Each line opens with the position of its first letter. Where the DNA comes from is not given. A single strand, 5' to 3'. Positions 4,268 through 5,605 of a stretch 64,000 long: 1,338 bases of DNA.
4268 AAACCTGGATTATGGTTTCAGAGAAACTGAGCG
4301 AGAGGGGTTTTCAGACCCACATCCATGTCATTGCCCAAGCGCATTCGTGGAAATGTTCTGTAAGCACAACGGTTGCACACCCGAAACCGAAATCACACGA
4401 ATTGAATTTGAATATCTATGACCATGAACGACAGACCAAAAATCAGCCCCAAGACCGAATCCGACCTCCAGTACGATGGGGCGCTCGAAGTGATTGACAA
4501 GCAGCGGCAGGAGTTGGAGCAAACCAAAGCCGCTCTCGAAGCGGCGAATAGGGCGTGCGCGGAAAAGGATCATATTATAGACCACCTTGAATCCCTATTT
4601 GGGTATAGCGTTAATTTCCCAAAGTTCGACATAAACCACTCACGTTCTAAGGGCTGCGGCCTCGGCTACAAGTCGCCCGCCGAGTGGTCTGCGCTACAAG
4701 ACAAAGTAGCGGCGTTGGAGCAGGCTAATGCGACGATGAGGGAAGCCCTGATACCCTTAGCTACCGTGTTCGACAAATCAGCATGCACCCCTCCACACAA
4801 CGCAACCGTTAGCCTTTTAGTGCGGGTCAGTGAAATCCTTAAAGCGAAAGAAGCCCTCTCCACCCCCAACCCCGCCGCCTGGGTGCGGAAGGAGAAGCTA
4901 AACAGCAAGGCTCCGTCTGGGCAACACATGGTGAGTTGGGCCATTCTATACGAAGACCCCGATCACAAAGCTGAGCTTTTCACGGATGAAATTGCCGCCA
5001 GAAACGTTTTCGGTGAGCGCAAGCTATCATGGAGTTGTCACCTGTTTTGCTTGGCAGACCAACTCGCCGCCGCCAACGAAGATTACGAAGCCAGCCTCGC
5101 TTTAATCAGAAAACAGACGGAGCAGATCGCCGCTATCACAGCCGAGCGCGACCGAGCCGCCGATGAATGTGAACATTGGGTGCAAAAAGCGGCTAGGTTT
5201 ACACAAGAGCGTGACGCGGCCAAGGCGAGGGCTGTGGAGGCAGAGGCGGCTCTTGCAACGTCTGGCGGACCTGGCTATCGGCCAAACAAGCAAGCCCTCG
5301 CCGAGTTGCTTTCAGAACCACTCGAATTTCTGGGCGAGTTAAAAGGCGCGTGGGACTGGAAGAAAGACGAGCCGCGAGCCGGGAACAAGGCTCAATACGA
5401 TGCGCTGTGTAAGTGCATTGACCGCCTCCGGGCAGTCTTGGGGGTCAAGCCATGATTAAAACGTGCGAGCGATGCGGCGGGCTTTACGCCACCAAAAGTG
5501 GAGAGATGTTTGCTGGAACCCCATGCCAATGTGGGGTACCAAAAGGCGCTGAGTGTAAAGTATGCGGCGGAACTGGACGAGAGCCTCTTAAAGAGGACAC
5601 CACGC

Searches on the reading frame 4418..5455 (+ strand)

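Call 17: search_protein_families(library=pfam, proteins=[window:4418-5455:+], max_evalue=0.001)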
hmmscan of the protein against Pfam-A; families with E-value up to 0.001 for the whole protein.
window:4418-5455:+ (345 aa): 0 families

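Call 18: search_protein_families(library=phrogs, proteins=[window:4418-5455:+], max_evalue=0.001)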
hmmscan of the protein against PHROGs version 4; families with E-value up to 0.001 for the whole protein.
window:4418-5455:+ (345 aa): 1 family
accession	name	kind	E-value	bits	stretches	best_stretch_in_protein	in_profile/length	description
phrog_27027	-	unknown function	0.00015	22.7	1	175-211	20-56/64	-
